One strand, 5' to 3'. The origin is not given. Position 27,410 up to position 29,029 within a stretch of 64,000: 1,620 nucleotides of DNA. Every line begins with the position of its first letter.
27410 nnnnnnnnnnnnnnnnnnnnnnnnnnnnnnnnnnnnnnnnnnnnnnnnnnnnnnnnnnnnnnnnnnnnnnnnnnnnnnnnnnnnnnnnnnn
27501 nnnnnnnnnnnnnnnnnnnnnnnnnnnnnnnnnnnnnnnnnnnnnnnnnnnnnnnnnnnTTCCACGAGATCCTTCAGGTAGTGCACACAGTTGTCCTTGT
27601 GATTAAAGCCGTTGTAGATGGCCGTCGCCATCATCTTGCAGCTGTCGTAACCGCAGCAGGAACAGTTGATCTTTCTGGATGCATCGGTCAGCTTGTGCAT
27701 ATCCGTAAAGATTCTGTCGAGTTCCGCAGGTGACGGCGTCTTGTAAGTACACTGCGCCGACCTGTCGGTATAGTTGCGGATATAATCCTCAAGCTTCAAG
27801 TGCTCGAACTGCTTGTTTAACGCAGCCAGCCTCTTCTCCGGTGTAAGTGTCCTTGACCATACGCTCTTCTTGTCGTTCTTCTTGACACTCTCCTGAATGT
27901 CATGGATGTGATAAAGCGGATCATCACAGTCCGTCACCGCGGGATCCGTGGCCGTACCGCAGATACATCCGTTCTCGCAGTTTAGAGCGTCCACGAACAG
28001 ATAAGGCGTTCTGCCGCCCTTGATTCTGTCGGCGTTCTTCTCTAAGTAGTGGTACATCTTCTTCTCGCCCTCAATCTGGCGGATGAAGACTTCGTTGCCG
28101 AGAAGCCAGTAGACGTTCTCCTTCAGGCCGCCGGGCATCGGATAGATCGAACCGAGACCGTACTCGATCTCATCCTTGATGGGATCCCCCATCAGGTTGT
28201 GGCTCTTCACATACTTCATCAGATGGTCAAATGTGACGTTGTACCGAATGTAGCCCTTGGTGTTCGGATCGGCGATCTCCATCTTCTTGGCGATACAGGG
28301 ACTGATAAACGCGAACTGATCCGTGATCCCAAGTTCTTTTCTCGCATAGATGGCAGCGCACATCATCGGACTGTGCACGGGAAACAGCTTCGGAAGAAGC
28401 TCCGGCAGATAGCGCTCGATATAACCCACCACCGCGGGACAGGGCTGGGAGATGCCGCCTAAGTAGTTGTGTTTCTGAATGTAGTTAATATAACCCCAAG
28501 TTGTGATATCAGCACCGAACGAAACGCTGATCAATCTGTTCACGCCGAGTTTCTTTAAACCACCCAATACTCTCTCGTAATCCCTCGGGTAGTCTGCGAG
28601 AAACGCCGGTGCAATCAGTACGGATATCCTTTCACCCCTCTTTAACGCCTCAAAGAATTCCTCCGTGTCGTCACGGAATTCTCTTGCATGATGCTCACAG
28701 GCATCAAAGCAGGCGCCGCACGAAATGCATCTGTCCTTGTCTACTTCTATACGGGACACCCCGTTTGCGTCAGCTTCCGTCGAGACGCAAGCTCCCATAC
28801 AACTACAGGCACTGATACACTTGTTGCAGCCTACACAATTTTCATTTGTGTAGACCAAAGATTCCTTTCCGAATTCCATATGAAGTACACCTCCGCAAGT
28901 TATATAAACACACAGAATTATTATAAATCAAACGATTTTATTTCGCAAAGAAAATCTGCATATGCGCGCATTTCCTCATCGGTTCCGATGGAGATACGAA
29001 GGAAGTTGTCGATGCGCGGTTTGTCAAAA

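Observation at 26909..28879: Soluble [FeFe]-hydrogenase-chemoreceptor fusion: candidate H2/redox taxis sensor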

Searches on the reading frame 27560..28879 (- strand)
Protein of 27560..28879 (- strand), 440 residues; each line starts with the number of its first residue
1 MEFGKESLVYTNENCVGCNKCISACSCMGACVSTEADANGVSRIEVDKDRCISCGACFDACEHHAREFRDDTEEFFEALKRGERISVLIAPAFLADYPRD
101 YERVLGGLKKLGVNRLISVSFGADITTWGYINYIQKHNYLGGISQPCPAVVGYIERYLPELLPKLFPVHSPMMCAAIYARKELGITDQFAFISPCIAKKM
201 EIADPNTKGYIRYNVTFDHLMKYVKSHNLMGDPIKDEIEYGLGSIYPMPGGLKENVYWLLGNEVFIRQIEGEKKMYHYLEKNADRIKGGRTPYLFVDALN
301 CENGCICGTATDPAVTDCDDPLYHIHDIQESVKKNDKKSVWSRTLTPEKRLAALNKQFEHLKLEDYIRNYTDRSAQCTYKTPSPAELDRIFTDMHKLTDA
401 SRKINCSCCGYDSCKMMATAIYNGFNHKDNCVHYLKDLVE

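Call 38: search_protein_representatives(protein=window:27560-28879:-)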
Query: 440 residues. Proteins with E-value up to 0.001 (for the whole library): 3304; up to 1e-10: 1929; up to 1e-30: 705. The best 150 are listed.
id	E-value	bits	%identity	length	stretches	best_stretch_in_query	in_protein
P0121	4.3e-208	708.0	65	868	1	6-439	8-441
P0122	5.0e-200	681.4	65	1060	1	6-439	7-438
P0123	2.0e-199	679.5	64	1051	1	6-439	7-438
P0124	3.2e-196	668.9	64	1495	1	7-439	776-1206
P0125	2.0e-193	659.7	62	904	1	5-439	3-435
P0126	1.4e-192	656.9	63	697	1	7-439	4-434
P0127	3.1e-185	632.7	63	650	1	6-440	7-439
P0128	7.6e-174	595.1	66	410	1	7-389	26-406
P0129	4.5e-167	572.8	55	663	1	5-437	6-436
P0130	3.8e-155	533.5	55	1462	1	6-439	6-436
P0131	6.2e-155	532.8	53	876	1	6-438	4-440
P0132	4.6e-154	529.9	51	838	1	6-436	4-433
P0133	5.5e-148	509.9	52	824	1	7-438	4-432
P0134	7.6e-148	509.4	49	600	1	6-437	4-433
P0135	6.0e-144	496.6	52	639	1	6-439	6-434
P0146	7.5e-117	407.3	44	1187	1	6-437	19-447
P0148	2.5e-115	402.3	47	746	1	6-438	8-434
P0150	4.7e-115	401.4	46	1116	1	6-437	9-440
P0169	1.7e-104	366.6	43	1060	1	10-438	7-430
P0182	4.1e-101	355.4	44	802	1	8-435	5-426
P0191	3.9e-99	348.9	42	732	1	5-435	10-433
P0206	1.3e-96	340.5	45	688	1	13-437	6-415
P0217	1.9e-93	330.1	43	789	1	8-439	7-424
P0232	1.3e-89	317.5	40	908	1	9-436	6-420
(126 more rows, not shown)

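Call 40: search_protein_families(library=pfam, proteins=[P0121, P0122, P0124, P0125, P0126, P0130, P0131, P0132, P0134, P0146], max_evalue=0.00001)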
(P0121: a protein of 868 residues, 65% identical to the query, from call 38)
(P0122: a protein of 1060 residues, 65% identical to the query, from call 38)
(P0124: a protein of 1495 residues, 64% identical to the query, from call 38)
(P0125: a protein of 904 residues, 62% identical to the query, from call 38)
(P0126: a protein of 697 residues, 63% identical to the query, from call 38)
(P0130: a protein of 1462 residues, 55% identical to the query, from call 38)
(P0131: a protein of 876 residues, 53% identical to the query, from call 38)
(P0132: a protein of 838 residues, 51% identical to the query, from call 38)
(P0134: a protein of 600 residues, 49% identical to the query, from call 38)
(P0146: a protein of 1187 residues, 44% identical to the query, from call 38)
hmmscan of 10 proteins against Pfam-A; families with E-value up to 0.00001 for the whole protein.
P0121 (868 aa): 4 families
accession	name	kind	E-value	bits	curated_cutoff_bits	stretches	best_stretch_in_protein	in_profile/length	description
PF00563.25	EAL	-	1.3e-63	215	31.3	1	624-855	2-236/236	EAL domain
PF02906.19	Fe_hyd_lg_C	-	4e-28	99.1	22.1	1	86-310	2-244/245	Iron only hydrogenase large subunit, C-terminal domain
PF00990.26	GGDEF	-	5.3e-22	78.8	23.8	1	470-603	23-160/161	Diguanylate cyclase, GGDEF domain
PF04060.18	FeS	-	5.4e-07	29.7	23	1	405-435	3-33/33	Putative Fe-S cluster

P0122 (1060 aa): 6 families
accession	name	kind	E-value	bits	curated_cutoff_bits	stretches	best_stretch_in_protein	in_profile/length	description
PF02906.19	Fe_hyd_lg_C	-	5.5e-27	95.4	22.1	1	87-307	6-244/245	Iron only hydrogenase large subunit, C-terminal domain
PF02518.31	HATPase_c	-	4.3e-26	92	26.4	1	566-679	1-108/111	Histidine kinase-, DNA gyrase B-, and HSP90-like ATPase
PF00072.30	Response_reg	-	1.5e-23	83.5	30.2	1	716-829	1-110/111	Response regulator receiver domain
PF00512.31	HisKA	-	4.4e-17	62.3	26.9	1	454-519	1-66/66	His Kinase A (phospho-acceptor) domain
PF00037.32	Fer4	-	2.9e-07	30.5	21.1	0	44-65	2-23/24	4Fe-4S binding domain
PF14697.11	Fer4_21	-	7.4e-06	26.5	35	1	13-60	5-51/59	4Fe-4S dicluster domain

P0124 (1495 aa): 8 families
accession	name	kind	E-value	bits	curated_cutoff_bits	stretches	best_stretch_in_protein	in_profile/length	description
PF00512.31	HisKA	-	7.9e-35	119.2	26.9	2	336-401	1-66/66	His Kinase A (phospho-acceptor) domain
PF02906.19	Fe_hyd_lg_C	-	5.9e-28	98.6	22.1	1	856-1075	7-244/245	Iron only hydrogenase large subunit, C-terminal domain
PF02518.31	HATPase_c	-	1.4e-25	90.4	26.4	1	448-564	1-109/111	Histidine kinase-, DNA gyrase B-, and HSP90-like ATPase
PF00072.30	Response_reg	-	6.9e-25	87.8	30.2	1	600-712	1-109/111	Response regulator receiver domain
PF12837.12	Fer4_6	-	1.3e-07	31.7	25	0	811-832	2-23/24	4Fe-4S binding domain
PF12838.12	Fer4_7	-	1.4e-07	32.3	27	1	783-832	1-52/52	4Fe-4S dicluster domain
PF14697.11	Fer4_21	-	4.5e-07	30.4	35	1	781-828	5-51/59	4Fe-4S dicluster domain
PF13237.11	Fer4_10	-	2.2e-06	27.9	25.5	1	777-828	2-52/53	4Fe-4S dicluster domain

P0125 (904 aa): 5 families
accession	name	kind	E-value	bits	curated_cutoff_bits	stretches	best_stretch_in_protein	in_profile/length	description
PF00072.30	Response_reg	-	2.5e-26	92.4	30.2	1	560-673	1-110/111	Response regulator receiver domain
PF02906.19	Fe_hyd_lg_C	-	4.9e-26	92.3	22.1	1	81-304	3-244/245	Iron only hydrogenase large subunit, C-terminal domain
PF00512.31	HisKA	-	9.9e-12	45.2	26.9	1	451-514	1-64/66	His Kinase A (phospho-acceptor) domain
PF12838.12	Fer4_7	-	1.2e-06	29.3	27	1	12-61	1-52/52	4Fe-4S dicluster domain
PF12837.12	Fer4_6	-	1.4e-06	28.4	25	0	6-25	2-21/24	4Fe-4S binding domain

P0126 (697 aa): 3 families
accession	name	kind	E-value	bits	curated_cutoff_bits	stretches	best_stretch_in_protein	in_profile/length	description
PF00990.26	GGDEF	-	6.3e-37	127.3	23.8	1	443-593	3-160/161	Diguanylate cyclase, GGDEF domain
PF02906.19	Fe_hyd_lg_C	-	1.9e-24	87.1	22.1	1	84-303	7-244/245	Iron only hydrogenase large subunit, C-terminal domain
PF12838.12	Fer4_7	-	2.7e-06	28.2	27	1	11-60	1-52/52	4Fe-4S dicluster domain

P0130 (1462 aa): 7 families
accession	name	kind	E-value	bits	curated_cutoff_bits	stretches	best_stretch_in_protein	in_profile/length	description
PF02906.19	Fe_hyd_lg_C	-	9.5e-29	101.2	22.1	1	85-307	4-244/245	Iron only hydrogenase large subunit, C-terminal domain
PF02518.31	HATPase_c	-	1.1e-24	87.4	26.4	1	973-1087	1-109/111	Histidine kinase-, DNA gyrase B-, and HSP90-like ATPase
PF00072.30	Response_reg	-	1.4e-20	73.9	30.2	1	1121-1233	1-110/111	Response regulator receiver domain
PF00512.31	HisKA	-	6e-19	68.3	26.9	1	861-926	1-66/66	His Kinase A (phospho-acceptor) domain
PF01627.28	Hpt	-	4.3e-07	30.5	24.6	1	1293-1355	3-69/84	Hpt domain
PF04060.18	FeS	-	1.3e-06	28.5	23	1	400-429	3-32/33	Putative Fe-S cluster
PF00037.32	Fer4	-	3.2e-06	27.1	21.1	0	44-65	2-23/24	4Fe-4S binding domain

P0131 (876 aa): 9 families
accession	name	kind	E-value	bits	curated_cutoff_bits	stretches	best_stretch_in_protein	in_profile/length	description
PF00563.25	EAL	-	7.7e-61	205.9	31.3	1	630-864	3-236/236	EAL domain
PF02906.19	Fe_hyd_lg_C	-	2.5e-29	103.1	22.1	1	85-310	14-244/245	Iron only hydrogenase large subunit, C-terminal domain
PF00990.26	GGDEF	-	3.7e-18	66.3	23.8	1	461-605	3-157/161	Diguanylate cyclase, GGDEF domain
PF13237.11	Fer4_10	-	8.7e-09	35.6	25.5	1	7-58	3-52/53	4Fe-4S dicluster domain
PF12838.12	Fer4_7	-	1.8e-07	31.9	27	1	12-61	1-51/52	4Fe-4S dicluster domain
PF14697.11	Fer4_21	-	2e-07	31.4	35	1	10-58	5-51/59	4Fe-4S dicluster domain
PF00037.32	Fer4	-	3.1e-07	30.4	21.1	0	42-63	2-23/24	4Fe-4S binding domain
PF13187.11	Fer4_9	-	1.3e-06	28.8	27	1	12-61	1-50/52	4Fe-4S dicluster domain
PF12837.12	Fer4_6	-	3.3e-06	27.2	25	0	41-62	2-23/24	4Fe-4S binding domain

P0132 (838 aa): 9 families
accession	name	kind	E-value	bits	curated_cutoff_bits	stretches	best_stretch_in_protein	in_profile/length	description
PF02518.31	HATPase_c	-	2.5e-27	96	26.4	1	564-678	1-109/111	Histidine kinase-, DNA gyrase B-, and HSP90-like ATPase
PF00072.30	Response_reg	-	4.4e-25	88.5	30.2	1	714-827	1-110/111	Response regulator receiver domain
PF02906.19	Fe_hyd_lg_C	-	7.5e-22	78.6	22.1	1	83-304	5-244/245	Iron only hydrogenase large subunit, C-terminal domain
PF00512.31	HisKA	-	1.5e-16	60.6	26.9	1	452-517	1-66/66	His Kinase A (phospho-acceptor) domain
PF00037.32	Fer4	-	1e-07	31.9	21.1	1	41-62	2-23/24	4Fe-4S binding domain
PF14697.11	Fer4_21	-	6.5e-07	29.8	35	1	10-57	5-51/59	4Fe-4S dicluster domain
PF13237.11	Fer4_10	-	2.2e-06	27.9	25.5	1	7-57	3-52/53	4Fe-4S dicluster domain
PF12838.12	Fer4_7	-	5.8e-06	27.1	27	1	12-61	1-52/52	4Fe-4S dicluster domain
PF12837.12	Fer4_6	-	8.9e-06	25.9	25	0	39-61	1-23/24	4Fe-4S binding domain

P0134 (600 aa): 2 families
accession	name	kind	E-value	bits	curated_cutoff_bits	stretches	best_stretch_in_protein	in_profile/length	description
PF02906.19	Fe_hyd_lg_C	-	1.2e-24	87.8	22.1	1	80-304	2-244/245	Iron only hydrogenase large subunit, C-terminal domain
PF00990.26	GGDEF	-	2.6e-20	73.3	23.8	1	444-581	3-157/161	Diguanylate cyclase, GGDEF domain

P0146 (1187 aa): 6 families
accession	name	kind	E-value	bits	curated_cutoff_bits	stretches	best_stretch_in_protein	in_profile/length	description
PF02906.19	Fe_hyd_lg_C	-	1.5e-28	100.5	22.1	1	101-322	14-244/245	Iron only hydrogenase large subunit, C-terminal domain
PF02518.31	HATPase_c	-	6.3e-24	85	26.4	1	588-698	1-106/111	Histidine kinase-, DNA gyrase B-, and HSP90-like ATPase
PF00072.30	Response_reg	-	6.4e-23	81.5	30.2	1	853-966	1-110/111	Response regulator receiver domain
PF00512.31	HisKA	-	3.3e-21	75.6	26.9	1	476-541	1-66/66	His Kinase A (phospho-acceptor) domain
PF13237.11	Fer4_10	-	5.2e-07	29.9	25.5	1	23-74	4-52/53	4Fe-4S dicluster domain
PF12838.12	Fer4_7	-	7.2e-07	30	27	1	27-75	1-49/52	4Fe-4S dicluster domain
